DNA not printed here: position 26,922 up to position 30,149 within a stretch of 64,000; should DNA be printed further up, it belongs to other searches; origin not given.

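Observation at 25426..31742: Orphan DotA/TraY-like membrane protein flanked by two large unknown proteins in a lower-G+C islet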

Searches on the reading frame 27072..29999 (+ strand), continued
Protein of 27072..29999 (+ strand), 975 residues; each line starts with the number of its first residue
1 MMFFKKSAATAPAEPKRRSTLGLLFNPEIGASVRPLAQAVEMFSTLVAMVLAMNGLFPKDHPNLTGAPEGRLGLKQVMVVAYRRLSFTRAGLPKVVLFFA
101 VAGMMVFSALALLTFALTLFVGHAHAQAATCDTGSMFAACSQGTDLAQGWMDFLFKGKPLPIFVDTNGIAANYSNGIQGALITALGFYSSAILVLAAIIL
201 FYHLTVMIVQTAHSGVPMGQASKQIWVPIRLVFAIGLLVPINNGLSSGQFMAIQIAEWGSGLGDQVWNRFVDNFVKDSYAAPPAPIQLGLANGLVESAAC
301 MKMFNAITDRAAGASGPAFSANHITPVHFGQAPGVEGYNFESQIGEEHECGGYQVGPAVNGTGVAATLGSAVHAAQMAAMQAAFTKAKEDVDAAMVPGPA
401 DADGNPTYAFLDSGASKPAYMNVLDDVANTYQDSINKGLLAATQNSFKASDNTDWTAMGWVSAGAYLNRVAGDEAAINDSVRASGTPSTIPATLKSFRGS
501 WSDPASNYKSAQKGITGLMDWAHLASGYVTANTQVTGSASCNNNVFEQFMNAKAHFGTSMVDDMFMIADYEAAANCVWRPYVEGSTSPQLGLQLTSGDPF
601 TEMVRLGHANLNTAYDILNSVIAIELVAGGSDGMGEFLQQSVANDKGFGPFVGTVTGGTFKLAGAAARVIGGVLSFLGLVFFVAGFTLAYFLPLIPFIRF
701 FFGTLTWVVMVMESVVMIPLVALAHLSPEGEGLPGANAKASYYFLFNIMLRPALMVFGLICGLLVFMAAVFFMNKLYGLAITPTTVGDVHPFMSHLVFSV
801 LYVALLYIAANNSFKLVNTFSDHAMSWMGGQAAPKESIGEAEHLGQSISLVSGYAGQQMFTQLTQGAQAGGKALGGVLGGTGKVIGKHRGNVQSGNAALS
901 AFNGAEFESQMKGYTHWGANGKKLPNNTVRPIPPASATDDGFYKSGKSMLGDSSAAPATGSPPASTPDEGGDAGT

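Call 30: find_encoding_contigs(protein=window:27072-29999:+, flank=10000, max_places=3)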
Protein window:27072-29999:+ (975 aa): no gene with exactly this product is on record in the collection.

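Call 35: list_cluster_members(proteins=[P0005, P0011, P0018, P0031, P0032, P0035, P0043, P0044, P0048, P0051])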
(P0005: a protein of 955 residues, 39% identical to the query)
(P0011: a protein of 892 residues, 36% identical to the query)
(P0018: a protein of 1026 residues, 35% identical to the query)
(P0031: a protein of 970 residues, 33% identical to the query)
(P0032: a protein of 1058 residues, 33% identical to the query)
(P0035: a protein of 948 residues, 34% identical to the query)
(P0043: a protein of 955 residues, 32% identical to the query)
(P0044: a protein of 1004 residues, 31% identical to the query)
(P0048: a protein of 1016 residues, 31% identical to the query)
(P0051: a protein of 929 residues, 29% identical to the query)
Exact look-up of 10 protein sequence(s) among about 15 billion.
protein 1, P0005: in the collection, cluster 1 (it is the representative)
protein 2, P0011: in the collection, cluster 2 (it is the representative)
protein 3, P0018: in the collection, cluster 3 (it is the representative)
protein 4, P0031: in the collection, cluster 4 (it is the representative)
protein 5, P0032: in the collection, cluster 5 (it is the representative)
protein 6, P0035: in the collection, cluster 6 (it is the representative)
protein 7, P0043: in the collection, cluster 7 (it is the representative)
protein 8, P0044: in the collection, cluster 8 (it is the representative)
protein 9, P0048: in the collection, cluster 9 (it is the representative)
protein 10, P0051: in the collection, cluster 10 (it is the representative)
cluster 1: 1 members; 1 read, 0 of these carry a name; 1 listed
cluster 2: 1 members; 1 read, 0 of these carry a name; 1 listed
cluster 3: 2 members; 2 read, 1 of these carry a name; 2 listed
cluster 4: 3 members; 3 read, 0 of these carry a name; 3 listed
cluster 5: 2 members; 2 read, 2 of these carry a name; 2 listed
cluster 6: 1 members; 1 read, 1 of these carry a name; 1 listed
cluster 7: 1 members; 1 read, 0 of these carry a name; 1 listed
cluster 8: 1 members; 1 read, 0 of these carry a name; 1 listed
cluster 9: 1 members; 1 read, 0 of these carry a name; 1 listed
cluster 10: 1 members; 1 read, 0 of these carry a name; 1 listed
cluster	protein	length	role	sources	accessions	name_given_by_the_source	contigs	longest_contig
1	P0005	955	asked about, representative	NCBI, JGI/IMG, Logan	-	-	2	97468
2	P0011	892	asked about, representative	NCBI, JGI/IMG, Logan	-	-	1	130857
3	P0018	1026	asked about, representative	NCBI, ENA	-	-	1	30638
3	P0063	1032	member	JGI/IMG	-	conjugal transfer/type IV secretion protein DotA/TraY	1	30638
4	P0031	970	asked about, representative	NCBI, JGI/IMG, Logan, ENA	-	-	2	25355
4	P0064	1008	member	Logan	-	-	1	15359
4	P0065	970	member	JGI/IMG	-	-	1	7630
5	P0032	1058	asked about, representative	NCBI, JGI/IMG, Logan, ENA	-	conjugal transfer/type IV secretion protein DotA/TraY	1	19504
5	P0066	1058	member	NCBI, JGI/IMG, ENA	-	conjugal transfer/type IV secretion protein DotA/TraY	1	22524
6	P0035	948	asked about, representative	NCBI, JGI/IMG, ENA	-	conjugal transfer/type IV secretion protein DotA/TraY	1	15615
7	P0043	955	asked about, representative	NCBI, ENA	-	-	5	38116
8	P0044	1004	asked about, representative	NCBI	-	-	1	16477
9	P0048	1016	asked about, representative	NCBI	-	-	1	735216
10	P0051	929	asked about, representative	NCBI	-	-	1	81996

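Call 38: search_solved_structures(query=A2, max_evalue=1, show_alignments=1)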
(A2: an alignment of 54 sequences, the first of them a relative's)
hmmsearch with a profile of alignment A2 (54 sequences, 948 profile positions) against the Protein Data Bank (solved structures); distinct sequences matched with E-value up to 1: 8.
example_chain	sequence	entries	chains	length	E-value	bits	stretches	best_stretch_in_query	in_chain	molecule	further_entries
9ngy_FP1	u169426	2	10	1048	3.1e-61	211.2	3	112-483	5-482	DotA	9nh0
6mdm_I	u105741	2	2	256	0.23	13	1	508-660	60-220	Syntaxin-1A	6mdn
4jeh_B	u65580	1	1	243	0.27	12.8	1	508-660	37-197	Syntaxin-1A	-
4jeu_B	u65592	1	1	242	0.28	12.7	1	508-659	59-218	Syntaxin-1A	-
7xsj_B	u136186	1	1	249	0.29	12.7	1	508-660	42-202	Syntaxin-1A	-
6ip1_B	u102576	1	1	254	0.31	12.6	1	508-660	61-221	Syntaxin-1A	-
9ojz_G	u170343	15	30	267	0.35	12.4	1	508-660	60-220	Syntaxin-1A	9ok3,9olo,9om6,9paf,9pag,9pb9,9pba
2a0l_D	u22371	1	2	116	0.47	12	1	808-869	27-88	33H1 Fv fragment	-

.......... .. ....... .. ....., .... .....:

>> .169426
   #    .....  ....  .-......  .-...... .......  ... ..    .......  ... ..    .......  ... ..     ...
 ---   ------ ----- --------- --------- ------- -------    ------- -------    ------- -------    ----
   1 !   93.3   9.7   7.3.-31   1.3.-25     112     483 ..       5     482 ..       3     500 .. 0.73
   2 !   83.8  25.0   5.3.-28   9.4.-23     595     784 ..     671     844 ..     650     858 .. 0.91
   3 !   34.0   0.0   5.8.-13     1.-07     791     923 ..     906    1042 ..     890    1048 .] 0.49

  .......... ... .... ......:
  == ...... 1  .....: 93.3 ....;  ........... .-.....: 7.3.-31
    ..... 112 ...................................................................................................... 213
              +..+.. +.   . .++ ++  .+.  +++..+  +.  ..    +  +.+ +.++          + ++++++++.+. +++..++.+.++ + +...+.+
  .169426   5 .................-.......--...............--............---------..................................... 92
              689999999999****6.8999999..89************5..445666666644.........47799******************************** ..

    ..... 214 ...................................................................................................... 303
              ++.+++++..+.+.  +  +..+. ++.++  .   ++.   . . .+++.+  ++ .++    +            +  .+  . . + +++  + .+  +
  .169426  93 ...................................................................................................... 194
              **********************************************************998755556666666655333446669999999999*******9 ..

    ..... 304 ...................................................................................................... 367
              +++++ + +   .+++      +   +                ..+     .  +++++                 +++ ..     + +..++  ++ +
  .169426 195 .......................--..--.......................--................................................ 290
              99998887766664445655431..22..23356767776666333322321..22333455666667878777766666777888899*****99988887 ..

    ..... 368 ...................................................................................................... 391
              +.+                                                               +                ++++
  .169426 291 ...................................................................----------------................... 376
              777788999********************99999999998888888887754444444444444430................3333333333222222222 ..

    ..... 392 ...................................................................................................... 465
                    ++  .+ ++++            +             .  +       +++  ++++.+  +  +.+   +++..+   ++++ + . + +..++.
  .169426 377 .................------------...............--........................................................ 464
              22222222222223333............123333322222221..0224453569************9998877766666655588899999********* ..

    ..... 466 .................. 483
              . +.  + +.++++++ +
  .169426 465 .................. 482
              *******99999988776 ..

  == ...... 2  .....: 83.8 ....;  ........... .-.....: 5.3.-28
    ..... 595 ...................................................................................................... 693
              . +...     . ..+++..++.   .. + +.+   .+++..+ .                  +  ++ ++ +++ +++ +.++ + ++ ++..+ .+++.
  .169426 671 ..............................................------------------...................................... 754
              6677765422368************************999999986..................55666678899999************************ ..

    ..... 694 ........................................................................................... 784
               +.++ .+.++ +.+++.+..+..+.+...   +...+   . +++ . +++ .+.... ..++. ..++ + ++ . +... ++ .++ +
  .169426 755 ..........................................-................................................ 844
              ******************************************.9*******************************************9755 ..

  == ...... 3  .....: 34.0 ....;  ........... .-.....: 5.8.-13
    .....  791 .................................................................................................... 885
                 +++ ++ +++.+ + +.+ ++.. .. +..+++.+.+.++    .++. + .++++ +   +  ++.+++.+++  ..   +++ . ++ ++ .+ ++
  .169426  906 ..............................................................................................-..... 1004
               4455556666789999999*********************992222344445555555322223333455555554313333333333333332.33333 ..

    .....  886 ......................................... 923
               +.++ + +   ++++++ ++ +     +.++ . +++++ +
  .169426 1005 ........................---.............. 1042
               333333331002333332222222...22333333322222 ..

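Call 44: search_dna_similar(query=window:27072-29999:+, collection=plasmids, mode=protein, max_evalue=0.001, max_rows=25)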
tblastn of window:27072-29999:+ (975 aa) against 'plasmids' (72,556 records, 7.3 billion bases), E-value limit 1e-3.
Records with a match: 2753; places in all: 2774; records where one place covers at least 80% of the query: 0.
Best place of each record, by identity: <60% 2753.
By first word of the organism name: Escherichia 1284; Salmonella 441; Klebsiella 348; Shigella 109; Pseudomonas 108; Serratia 99; Enterobacter 57; Xanthomonas 49; Citrobacter 42; Yersinia 23; and 64 more.
By predicted mobility (MOB-suite, as given by PLSDB): conjugative 2261; non-mobilizable 267; mobilizable 225.
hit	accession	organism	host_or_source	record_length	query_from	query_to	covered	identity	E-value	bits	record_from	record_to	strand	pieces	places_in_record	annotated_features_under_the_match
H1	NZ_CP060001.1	Xanthomonas citri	Citrus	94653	163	857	71%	24.5%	1e-23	116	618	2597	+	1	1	DotA/TraY family protein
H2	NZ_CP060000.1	Xanthomonas citri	Citrus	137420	163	857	71%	24.5%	1e-23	116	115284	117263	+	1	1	DotA/TraY family protein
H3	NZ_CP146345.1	Pseudomonas sp. ML2-2023-3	Cell culture,Leaf wash from mixed-leaf ...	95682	181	850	69%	25.4%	4e-22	111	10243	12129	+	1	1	DotA/TraY family protein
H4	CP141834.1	Pseudomonas sp. BA28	Paralichthys olivaceus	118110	181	850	69%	25.4%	9e-22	110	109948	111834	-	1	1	record has no annotation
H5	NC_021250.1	Pseudomonas migulae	-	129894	181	850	69%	25.3%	4e-22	111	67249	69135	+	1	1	DotA/TraY family protein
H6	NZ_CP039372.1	Pseudomonas putida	Pyrus communis 'Williams',pear ...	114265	188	843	67%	25.7%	2e-22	112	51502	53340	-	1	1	DotA/TraY family protein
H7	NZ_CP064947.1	Pseudomonas fulva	Homo sapiens,pleural fluid,pleural ...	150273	188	843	67%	25.7%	2e-22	112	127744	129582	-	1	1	DotA/TraY family protein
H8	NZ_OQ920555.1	Pseudomonas putida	-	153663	188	843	67%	25.7%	2e-22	112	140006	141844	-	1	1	DotA/TraY family protein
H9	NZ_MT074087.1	Pseudomonas putida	-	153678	188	843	67%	25.7%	2e-22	112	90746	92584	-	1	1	DotA/TraY family protein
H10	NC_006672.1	Gluconobacter oxydans 621H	-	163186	174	823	67%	25.8%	9e-13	81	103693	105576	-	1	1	DotA/TraY family protein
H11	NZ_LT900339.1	Gluconobacter oxydans 621H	-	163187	174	823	67%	25.8%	9e-13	81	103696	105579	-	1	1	DotA/TraY family protein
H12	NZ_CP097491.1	Pseudomonas sp. BYT-5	wastewater treatment tank,soil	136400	188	843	67%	25.4%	8e-22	110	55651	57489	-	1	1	DotA/TraY family protein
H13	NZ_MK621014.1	Pseudomonas syringae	-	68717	188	859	69%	24.7%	3e-22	111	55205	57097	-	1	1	DotA/TraY family protein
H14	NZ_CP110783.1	Pseudomonas putida DOT-T1E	pure cell culture,environment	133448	188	853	68%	24.9%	2e-21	108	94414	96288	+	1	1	DotA/TraY family protein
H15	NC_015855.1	Pseudomonas putida DOT-T1E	-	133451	188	853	68%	24.9%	2e-21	108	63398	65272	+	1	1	DotA/TraY family protein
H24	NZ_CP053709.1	Lichenicola cladoniae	Cladonia borealis,cell culture,lichen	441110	166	829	68%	24.8%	4e-22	111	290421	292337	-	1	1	DotA/TraY family protein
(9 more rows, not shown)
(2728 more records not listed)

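Call 45: get_annotated_region(hit=H24, flank=20000)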
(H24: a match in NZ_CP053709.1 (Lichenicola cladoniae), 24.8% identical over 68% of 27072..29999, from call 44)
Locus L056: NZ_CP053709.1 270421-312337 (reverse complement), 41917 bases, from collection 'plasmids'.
description: Lichenicola cladoniae strain PAMC 26569 plasmid unnamed1, complete sequence
organism: Lichenicola cladoniae (NCBI taxid 1484109)
taxonomy: Bacteria; Pseudomonadota; Alphaproteobacteria; Rhodospirillales; Acetobacteraceae; Lichenicola; Lichenicola cladoniae
host: -; source: Cladonia borealis,cell culture,lichen; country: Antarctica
typing (MOB-suite, as given by PLSDB): non-mobilizable
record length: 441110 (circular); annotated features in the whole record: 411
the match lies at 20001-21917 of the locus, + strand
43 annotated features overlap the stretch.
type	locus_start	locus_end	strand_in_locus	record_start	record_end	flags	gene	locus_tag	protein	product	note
CDS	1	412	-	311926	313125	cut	-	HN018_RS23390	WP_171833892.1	hypothetical protein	-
CDS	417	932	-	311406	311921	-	-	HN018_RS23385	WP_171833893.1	lytic transglycosylase domain-containing protein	-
CDS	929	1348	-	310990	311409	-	-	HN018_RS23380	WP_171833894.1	hypothetical protein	-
CDS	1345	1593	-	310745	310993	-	icmT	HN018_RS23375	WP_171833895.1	IcmT/TraK family protein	-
CDS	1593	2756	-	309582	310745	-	-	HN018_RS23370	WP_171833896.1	ATPase, T2SS/T4P/T4SS family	-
CDS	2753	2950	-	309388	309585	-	-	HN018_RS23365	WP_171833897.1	hypothetical protein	-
CDS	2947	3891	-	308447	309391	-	-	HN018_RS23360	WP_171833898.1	type IV secretory system conjugative DNA transfer family protein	-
CDS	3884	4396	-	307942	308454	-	-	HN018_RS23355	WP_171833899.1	DotD/TraH family lipoprotein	-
CDS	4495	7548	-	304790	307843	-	-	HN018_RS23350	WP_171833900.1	ATP-binding protein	-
CDS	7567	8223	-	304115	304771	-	-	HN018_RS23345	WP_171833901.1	hypothetical protein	-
CDS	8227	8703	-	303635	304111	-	-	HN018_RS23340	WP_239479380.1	hypothetical protein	-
CDS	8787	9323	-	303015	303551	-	-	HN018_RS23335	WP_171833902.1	hypothetical protein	-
CDS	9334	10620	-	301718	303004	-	-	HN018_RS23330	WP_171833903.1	hypothetical protein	-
CDS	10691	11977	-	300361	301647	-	-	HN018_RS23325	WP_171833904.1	DotG/IcmE/VirB10 family protein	-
CDS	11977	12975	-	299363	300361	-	-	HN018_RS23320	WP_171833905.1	DotH/IcmK family type IV secretion protein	-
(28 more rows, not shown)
